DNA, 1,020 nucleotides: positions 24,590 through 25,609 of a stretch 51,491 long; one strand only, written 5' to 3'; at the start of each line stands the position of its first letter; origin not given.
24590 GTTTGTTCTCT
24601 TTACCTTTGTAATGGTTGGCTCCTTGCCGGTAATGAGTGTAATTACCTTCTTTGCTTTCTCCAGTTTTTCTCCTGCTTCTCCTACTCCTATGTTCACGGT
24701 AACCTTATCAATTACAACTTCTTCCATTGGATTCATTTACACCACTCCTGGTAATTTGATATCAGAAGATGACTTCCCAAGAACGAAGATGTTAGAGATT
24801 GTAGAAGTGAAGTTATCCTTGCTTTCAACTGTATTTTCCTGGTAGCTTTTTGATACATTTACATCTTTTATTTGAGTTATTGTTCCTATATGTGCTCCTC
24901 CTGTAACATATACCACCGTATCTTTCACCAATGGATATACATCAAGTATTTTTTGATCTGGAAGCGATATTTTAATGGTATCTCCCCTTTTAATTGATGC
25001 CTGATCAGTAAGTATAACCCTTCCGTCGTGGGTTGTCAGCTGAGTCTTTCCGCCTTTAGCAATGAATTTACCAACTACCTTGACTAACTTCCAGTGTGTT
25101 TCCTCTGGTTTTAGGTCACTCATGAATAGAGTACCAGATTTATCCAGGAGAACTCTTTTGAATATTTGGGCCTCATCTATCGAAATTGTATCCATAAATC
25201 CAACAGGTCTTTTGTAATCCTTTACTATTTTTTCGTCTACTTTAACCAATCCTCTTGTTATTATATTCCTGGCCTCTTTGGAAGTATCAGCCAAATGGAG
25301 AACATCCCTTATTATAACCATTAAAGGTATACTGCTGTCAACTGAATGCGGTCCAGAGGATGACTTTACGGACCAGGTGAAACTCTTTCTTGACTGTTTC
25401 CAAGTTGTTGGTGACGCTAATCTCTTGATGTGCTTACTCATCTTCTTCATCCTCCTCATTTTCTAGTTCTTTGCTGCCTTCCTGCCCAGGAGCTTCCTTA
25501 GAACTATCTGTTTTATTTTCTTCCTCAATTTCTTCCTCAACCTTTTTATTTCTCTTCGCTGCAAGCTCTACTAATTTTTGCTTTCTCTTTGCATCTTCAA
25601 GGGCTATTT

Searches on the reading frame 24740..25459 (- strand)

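Call 60: search_protein_families(library=pfam, proteins=[window:24740-25459:-], max_evalue=0.00001)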
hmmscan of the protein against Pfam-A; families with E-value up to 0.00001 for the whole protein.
window:24740-25459:- (240 aa): 3 families
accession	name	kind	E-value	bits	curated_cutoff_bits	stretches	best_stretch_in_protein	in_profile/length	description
PF00900.26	Ribosomal_S4e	-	1.1e-22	80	25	1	102-171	6-75/75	Ribosomal family S4e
PF08071.17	RS4NT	-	1.1e-09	38.6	27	1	8-40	4-36/37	RS4NT (NUC023) domain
PF01479.30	S4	-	6.8e-08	32.6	22.8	1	54-92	10-48/48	S4 domain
